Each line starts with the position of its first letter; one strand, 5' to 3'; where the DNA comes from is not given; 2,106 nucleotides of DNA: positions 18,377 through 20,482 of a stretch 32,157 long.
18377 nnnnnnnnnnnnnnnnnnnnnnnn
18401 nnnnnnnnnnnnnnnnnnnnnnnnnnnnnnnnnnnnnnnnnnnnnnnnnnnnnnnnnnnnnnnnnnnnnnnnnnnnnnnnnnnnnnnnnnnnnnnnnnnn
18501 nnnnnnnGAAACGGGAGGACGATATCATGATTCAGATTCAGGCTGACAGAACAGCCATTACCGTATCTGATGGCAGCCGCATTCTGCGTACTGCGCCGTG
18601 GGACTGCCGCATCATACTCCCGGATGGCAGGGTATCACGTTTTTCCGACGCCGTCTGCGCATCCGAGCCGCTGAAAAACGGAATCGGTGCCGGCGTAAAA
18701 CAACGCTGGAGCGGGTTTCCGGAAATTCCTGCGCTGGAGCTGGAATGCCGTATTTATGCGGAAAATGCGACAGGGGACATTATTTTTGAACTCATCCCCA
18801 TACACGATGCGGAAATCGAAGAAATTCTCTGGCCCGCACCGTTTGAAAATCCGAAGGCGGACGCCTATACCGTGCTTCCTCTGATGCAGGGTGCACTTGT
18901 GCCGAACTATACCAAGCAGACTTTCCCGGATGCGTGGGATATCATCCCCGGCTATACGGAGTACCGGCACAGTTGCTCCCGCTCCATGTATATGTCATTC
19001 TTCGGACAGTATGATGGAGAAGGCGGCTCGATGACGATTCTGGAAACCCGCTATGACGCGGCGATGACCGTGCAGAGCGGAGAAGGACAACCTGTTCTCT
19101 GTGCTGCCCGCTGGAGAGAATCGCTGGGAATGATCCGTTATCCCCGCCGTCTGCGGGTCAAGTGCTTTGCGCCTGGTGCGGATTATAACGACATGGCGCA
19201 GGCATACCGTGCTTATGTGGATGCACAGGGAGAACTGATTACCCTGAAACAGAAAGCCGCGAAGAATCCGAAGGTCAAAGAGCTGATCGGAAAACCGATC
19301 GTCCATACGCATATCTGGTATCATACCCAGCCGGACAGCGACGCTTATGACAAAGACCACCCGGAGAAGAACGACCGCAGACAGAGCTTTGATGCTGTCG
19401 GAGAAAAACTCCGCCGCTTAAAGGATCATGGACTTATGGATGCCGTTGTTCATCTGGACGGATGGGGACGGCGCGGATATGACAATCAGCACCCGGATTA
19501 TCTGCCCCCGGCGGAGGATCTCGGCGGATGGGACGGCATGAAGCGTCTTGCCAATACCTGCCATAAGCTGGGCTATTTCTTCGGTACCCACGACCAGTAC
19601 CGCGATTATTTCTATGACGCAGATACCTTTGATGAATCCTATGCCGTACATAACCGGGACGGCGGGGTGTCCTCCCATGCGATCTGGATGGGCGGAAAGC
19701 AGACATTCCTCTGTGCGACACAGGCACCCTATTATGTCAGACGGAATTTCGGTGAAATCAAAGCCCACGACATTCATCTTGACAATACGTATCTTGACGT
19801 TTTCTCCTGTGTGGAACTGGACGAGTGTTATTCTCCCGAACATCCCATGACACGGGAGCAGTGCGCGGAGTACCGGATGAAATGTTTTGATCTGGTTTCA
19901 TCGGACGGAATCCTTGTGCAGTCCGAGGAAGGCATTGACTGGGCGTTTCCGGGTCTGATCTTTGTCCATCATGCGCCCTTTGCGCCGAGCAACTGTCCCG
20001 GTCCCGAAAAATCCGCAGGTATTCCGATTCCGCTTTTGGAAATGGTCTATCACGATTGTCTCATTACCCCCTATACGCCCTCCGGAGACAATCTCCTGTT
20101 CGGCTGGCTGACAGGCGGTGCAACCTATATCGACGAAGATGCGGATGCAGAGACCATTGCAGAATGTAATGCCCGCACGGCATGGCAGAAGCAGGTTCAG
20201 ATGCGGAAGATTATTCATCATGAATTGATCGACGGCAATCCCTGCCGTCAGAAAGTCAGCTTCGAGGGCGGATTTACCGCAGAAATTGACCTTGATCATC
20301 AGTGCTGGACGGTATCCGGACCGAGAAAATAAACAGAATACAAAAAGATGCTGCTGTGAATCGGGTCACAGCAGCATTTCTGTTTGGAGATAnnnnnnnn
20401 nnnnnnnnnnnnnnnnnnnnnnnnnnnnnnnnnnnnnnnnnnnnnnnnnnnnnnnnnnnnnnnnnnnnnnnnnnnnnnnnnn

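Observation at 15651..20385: Four-gene operon under a consensus promoter: histidine phosphatase, alpha/beta hydrolase, nucleoside-hydrolase-like protein and a 601-aa unknown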

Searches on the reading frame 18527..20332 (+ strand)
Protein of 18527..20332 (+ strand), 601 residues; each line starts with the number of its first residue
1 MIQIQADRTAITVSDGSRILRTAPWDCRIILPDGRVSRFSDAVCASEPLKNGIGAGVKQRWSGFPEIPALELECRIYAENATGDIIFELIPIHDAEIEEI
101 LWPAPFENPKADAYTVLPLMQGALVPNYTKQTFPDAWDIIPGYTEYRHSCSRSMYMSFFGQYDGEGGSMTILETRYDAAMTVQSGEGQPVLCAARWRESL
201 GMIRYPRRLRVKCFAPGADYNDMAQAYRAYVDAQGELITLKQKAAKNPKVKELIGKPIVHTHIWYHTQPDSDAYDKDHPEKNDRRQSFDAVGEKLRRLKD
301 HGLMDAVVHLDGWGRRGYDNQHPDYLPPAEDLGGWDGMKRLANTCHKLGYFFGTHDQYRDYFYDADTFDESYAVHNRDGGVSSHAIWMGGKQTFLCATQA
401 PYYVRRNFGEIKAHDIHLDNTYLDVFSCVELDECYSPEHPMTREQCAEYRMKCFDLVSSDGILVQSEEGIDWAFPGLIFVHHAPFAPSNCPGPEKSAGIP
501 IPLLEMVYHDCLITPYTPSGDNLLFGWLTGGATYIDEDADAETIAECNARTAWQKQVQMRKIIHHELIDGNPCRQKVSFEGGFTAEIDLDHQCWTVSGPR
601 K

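Call 9: search_protein_families(library=pfam, proteins=[window:18527-20332:+], max_evalue=0.01)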
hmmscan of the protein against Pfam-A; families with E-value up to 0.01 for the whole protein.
window:18527-20332:+ (601 aa): 4 families
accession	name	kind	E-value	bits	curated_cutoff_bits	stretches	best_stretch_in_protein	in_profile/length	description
PF18952.6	DUF5696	-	4e-19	69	25.6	1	217-511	208-491/612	Family of unknown function (DUF5696)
PF19773.5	DUF6259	-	2.4e-08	33.9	28.7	1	219-440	15-216/300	Domain of unknown function (DUF6259)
PF12905.13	Glyco_hydro_101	-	8.2e-07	29.1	25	1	306-427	59-177/272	Endo-alpha-N-acetylgalactosaminidase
PF11308.14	Glyco_hydro_129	-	2.6e-05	23.9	25.6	1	373-481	69-174/324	Glycosyl hydrolases related to GH101 family, GH129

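Call 10: search_protein_families(library=ncbifam, proteins=[window:18527-20332:+], max_evalue=0.01)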
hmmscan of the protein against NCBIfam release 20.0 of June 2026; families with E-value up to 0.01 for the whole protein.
window:18527-20332:+ (601 aa): 1 family
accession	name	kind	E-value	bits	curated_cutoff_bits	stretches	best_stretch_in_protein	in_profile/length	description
NF040533.1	endo_SpGH101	exception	0.0033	14.6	2900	1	297-388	905-995/1962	SpGH101 family endo-alpha-N-acetylgalactosaminidase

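Call 14: find_homologous_proteins(query=window:18527-20332:+, max_evalue=0.00001)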
Query window:18527-20332:+ (601 aa): 1182 proteins with E <= 0.00001 among 5883 candidates; the best 120 are listed.
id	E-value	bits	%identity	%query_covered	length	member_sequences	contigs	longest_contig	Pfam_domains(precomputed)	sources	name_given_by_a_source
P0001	0.0e+0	1456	100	100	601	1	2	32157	PF12905.14,PF19773.6,PF18952.7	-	-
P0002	3.3e-290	982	68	99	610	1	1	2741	PF12905.14,PF19773.6,PF18952.7,PF11308.15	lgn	-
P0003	1.3e-285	967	68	100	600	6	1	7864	PF12905.14,PF18952.7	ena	-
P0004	1.4e-242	825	58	100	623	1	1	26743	PF12905.14,PF19773.6,PF18952.7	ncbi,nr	ncbi:MAG: hypothetical protein II781_03475 [Clostridia bacterium]|nr:hypothetical protein [Clostridi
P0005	4.1e-242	823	58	99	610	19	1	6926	PF12905.14,PF19773.6,PF18952.7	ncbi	-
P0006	7.5e-241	819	58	100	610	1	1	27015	PF12905.14,PF19773.6,PF18952.7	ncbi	-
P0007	1.4e-239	815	58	97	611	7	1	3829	PF12905.14,PF19773.6,PF18952.7,PF11308.15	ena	-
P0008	8.5e-237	806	58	100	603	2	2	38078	PF12905.14,PF19773.6,PF18952.7,PF11308.15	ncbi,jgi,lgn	-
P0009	5.7e-223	760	53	100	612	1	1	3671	PF19773.6,PF18952.7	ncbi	-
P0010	2.2e-199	682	57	86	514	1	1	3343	PF12905.14,PF19773.6,PF18952.7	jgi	-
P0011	2.9e-167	576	46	94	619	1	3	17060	PF12905.14,PF18952.7,PF11308.15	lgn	-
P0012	2.4e-164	566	46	96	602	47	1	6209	PF18952.7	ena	-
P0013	1.1e-163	564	47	94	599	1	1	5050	PF18952.7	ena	-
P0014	6.7e-163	562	45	95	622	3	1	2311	PF19773.6,PF18952.7,PF11308.15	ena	-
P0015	6.5e-161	555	45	96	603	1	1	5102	PF18952.7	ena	-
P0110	1.0e-126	442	40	92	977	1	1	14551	PF12715.14,PF05448.19,PF19773.6,PF22244.3,PF18952.7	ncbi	-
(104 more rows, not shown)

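Call 17: find_encoding_contigs(protein=P0004, flank=10000, max_places=3)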
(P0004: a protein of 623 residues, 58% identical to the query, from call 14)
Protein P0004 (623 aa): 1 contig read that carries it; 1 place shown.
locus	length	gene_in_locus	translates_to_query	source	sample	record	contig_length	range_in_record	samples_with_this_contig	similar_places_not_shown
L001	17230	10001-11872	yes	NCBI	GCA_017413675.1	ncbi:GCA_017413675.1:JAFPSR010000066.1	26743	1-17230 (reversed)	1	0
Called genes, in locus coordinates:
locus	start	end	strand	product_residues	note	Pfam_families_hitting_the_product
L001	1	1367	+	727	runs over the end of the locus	PF07549:Sec_GG (faint), PF21760:SecD_1st, PF22599:SecDF_P1_head, PF02355:SecD_SecF_C, PF03176:MMPL (weak), PF02355:SecD_SecF_C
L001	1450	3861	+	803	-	PF01368:DHH, PF02272:DHHA1, PF17768:RecJ_OB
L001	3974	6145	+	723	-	PF13328:HD_4, PF01966:HD, PF04607:RelA_SpoT, PF02824:TGS, PF19296:RelA_AH, PF28438:RelA_RIS, PF13291:ACT_4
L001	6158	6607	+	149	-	PF02580:Tyr_Deacylase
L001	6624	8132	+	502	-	PF04055:Radical_SAM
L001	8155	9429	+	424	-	PF01018:GTP1_OBG, PF01926:MMR_HSR1, PF02421:FeoB_N, PF09269:DUF1967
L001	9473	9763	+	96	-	PF01985:CRS1_YhbY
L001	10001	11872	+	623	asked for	PF18952:DUF5696, PF19773:DUF6259, PF12905:Glyco_hydro_101 (weak)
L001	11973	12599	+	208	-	PF01467:CTP_transf_like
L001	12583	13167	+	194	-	PF01966:HD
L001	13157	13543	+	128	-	PF02410:RsfS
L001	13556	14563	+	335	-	PF06144:DNA_pol3_delta, PF21694:DNA_pol3_delta_C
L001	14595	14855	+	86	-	-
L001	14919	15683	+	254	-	-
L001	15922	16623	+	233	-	PF01569:PAP2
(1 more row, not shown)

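Call 18: find_encoding_contigs(protein=P0008, flank=10000, max_places=3)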
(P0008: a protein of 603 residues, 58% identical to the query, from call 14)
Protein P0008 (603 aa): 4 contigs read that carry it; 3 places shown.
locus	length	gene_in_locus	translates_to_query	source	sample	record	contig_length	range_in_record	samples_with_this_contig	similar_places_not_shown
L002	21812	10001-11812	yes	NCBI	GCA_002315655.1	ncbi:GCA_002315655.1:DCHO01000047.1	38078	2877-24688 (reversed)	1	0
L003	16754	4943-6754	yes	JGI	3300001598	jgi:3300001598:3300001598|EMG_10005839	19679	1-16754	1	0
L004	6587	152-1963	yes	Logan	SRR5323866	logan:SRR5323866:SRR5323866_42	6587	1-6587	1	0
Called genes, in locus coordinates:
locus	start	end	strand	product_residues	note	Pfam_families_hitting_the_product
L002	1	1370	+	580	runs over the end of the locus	PF00550:PP-binding, PF01553:Acyltransferase (weak)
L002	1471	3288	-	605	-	PF07940:Hepar_II_III_C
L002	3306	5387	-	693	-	PF13229:Beta_helix (weak), PF05048:NosD (faint), PF13229:Beta_helix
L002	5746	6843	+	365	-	PF01757:Acyl_transf_3, PF07786:HGSNAT_cat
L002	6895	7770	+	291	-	PF01261:AP_endonuc_2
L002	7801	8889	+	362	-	PF08240:ADH_N, PF00107:ADH_zinc_N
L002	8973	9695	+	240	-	PF06283:ThuA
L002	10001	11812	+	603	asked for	PF18952:DUF5696, PF19773:DUF6259 (faint), PF11308:Glyco_hydro_129 (faint), PF12905:Glyco_hydro_101 (weak)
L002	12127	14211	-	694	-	-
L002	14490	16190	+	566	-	-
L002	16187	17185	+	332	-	-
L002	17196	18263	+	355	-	-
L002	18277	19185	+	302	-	-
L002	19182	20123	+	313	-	-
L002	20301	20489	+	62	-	-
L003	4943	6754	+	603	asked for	PF18952:DUF5696, PF19773:DUF6259 (faint), PF11308:Glyco_hydro_129 (faint), PF12905:Glyco_hydro_101 (weak)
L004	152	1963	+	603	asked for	PF18952:DUF5696, PF19773:DUF6259 (faint), PF11308:Glyco_hydro_129 (faint), PF12905:Glyco_hydro_101 (weak)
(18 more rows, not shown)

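Call 19: find_encoding_contigs(protein=P0110, flank=10000, max_places=3)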
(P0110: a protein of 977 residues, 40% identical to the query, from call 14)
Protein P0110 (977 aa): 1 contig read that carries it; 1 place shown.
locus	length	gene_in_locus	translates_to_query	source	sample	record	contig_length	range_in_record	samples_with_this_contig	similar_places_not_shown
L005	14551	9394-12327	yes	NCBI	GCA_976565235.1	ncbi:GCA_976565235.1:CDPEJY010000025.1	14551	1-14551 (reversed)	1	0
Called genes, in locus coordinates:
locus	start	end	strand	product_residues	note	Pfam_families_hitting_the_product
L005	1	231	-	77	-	?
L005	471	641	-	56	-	-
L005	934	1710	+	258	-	PF07963:N_methyl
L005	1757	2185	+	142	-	-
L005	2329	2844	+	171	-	PF13384:HTH_23, PF13551:HTH_29 (faint), PF13565:HTH_32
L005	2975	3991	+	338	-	PF01515:PTA_PTB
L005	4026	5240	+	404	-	PF00871:Acetate_kinase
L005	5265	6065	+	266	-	PF02649:GCHY-1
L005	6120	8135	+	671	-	PF16314:DUF4954, PF25084:LbH_EIF2B (faint), PF20683:DUF6819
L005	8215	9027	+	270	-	PF01182:Glucosamine_iso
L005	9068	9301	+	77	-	PF00550:PP-binding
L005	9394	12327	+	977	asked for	PF18952:DUF5696, PF19773:DUF6259 (weak), PF12715:Abhydrolase_7 (faint), PF05448:AXE1 (faint), PF22244:GCE_fung (faint)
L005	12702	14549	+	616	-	?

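Call 20: find_encoding_contigs(protein=P0003, flank=10000, max_places=3)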
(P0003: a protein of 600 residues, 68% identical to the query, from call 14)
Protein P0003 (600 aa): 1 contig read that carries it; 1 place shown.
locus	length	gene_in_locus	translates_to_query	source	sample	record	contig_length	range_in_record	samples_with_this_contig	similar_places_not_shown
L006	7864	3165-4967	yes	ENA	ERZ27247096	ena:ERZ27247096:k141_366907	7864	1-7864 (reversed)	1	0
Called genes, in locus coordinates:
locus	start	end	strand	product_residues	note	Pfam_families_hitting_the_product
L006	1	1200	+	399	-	?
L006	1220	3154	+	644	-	PF07940:Hepar_II_III_C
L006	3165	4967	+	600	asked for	PF18952:DUF5696, PF12905:Glyco_hydro_101 (weak)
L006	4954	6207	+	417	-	PF13527:Acetyltransf_9, PF13530:SCP2_2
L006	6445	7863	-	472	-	?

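Call 22: find_related_loci(query=A1, collection=genome_contigs, flank=10000)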
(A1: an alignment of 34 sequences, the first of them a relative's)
Query A1 (601 aa) in genome_contigs; peptide patterns used: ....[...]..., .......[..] (x = any residue, [..] = any of these).
599 stretches matched a pattern (row limit reached: there are more); 588 encode a relative of the query (tblastn E <= 1e-3); the best 80 are kept; 80 distinct loci.
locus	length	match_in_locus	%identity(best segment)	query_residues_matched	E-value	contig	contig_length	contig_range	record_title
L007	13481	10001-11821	58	1-597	0e+0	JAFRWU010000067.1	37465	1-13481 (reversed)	MAG: Clostridia bacterium isolate RGIG2869 Goat_Omasum.Co__c1117665, whole genome shotgun sequence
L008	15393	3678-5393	45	27-599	1e-162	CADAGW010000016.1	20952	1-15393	MAG: uncultured Clostridiales bacterium isolate RUG13279 genome assembly, contig: RUG13279_asm_16, whole genome shotgun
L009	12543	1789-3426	42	50-596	9e-142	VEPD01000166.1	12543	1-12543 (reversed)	MAG: Ruminiclostridium sp. isolate MnB_11 Mn-Ruminiclostridium-1_361169, whole genome shotgun sequence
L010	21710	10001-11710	42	39-596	4e-141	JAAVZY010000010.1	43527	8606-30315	MAG: Oscillospiraceae bacterium isolate ABMPRH_114_1 k141_97091, whole genome shotgun sequence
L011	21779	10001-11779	42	28-599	9e-141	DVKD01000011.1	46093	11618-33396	MAG TPA_asm: Candidatus Merdivicinus faecavium isolate CHK186-19003 CHK186__C77315_L46093_ERR3414581, whole genome shotg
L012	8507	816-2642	41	2-589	6e-141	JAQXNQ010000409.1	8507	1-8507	MAG: Oscillospiraceae bacterium isolate SUG1357 k141_8469222, whole genome shotgun sequence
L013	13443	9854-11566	41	29-597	4e-140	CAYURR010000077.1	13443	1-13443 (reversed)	MAG TPA_asm: uncultured Defluviitaleaceae bacterium isolate SRP242652_co2_45 genome assembly, contig: NODE_5053_length_1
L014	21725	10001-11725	41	27-599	8e-140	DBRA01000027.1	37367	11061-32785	MAG TPA_asm: Clostridiales bacterium UBA1380 UBA1380_contig_4075, whole genome shotgun sequence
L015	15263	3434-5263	41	7-599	1e-139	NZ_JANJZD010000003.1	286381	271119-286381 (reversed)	Acetatifactor muris strain DSM 23669 NODE_3_length_286381_cov_18.472965, whole genome shotgun sequence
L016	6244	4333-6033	40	34-598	1e-139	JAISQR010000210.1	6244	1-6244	MAG: Treponema sp. isolate Kf353_bin150 k119_4879201, whole genome shotgun sequence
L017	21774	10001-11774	42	19-598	2e-137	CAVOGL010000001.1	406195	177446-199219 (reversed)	MAG: uncultured Chloroflexia bacterium isolate MFD09964.bin.2.169 genome assembly, contig: contig_12417, whole genome sh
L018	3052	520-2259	42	28-589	8e-144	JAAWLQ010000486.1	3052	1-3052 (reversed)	MAG: Lachnospiraceae bacterium isolate ABMPRH_260_1 SL341411_scaffold_41646, whole genome shotgun sequence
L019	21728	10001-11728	41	39-590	8e-137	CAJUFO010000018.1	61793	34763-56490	MAG TPA_asm: uncultured Acetatifactor sp. isolate MGBC129547 genome assembly, contig: MGBC129547.18, whole genome shotgu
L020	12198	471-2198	40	39-590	6e-136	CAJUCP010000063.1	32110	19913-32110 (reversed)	MAG TPA_asm: uncultured Acetatifactor sp. isolate MGBC130908 genome assembly, contig: MGBC130908.63, whole genome shotgu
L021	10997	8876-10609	41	40-596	7e-136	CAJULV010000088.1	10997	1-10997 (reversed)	MAG TPA_asm: uncultured Acetatifactor sp. isolate MGBC140221 genome assembly, contig: MGBC140221.88, whole genome shotgu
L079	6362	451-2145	40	38-599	1e-127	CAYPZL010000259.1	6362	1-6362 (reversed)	MAG TPA_asm: uncultured Pirellulales bacterium isolate SRP338002_co1_156 genome assembly, contig: NODE_11269_length_6362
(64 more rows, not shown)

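Call 31: search_solved_structures(query=A1, max_evalue=1, show_alignments=2)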
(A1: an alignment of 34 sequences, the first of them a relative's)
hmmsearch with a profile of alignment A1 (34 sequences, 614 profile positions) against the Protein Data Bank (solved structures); distinct sequences matched with E-value up to 1: 20.
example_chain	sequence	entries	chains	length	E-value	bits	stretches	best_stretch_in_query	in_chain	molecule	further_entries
5wzn_A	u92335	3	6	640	2.3e-251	838.9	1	3-612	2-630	Alpha-N-acetylgalactosaminidase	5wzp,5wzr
5wzq_A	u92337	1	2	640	7.6e-245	817.4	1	3-612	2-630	Alpha-N-acetylgalactosaminidase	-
8rzk_A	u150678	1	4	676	2e-36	129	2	7-392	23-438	Conserved hypothetical periplasmic protein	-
8rzg_A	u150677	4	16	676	2.2e-36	128.8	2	7-392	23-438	Conserved hypothetical periplasmic protein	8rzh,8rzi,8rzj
5opq_A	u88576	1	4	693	2.5e-36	128.7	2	7-392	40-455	3,6-anhydro-D-galactosidase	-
8a1a_A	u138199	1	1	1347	6.3e-08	34.8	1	292-430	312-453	L1F11v1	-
8a19_A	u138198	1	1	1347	6.3e-08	34.8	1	292-430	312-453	L1E4v1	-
6qep_A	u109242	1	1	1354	6.4e-08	34.8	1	292-430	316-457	PEGA domain-containing protein,EngBF-DARPin Fusion 4b H14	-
6qfk_A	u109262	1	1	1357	6.4e-08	34.8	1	292-430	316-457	PEGA domain-containing protein,PEGA domain-containing protein,EngBF DARPin fusion G10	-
6qfo_A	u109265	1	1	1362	6.4e-08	34.8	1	292-430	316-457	PEGA domain-containing protein,PEGA domain-containing protein,EngBF DARPin fusion 9b 3G124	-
6qev_B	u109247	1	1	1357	6.4e-08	34.8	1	292-430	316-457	PEGA domain-containing protein,PEGA domain-containing protein,EngBF DARPin fusion B6 compl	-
6sh9_B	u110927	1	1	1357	6.4e-08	34.8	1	292-430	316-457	Endo-alpha-N-acetylgalactosaminidase,DARPin 4b D12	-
2zxq_A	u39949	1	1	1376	6.5e-08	34.8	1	292-430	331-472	Endo-alpha-N-acetylgalactosaminidase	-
5a58_A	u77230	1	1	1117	7.7e-05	24.6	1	302-392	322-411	ENDO-ALPHA-GALACTOSAMINIDASE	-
5a55_A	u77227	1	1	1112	0.00011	24.1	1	302-393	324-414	ENDO-ALPHA-N-ACETYLGALACTOSAMINIDASE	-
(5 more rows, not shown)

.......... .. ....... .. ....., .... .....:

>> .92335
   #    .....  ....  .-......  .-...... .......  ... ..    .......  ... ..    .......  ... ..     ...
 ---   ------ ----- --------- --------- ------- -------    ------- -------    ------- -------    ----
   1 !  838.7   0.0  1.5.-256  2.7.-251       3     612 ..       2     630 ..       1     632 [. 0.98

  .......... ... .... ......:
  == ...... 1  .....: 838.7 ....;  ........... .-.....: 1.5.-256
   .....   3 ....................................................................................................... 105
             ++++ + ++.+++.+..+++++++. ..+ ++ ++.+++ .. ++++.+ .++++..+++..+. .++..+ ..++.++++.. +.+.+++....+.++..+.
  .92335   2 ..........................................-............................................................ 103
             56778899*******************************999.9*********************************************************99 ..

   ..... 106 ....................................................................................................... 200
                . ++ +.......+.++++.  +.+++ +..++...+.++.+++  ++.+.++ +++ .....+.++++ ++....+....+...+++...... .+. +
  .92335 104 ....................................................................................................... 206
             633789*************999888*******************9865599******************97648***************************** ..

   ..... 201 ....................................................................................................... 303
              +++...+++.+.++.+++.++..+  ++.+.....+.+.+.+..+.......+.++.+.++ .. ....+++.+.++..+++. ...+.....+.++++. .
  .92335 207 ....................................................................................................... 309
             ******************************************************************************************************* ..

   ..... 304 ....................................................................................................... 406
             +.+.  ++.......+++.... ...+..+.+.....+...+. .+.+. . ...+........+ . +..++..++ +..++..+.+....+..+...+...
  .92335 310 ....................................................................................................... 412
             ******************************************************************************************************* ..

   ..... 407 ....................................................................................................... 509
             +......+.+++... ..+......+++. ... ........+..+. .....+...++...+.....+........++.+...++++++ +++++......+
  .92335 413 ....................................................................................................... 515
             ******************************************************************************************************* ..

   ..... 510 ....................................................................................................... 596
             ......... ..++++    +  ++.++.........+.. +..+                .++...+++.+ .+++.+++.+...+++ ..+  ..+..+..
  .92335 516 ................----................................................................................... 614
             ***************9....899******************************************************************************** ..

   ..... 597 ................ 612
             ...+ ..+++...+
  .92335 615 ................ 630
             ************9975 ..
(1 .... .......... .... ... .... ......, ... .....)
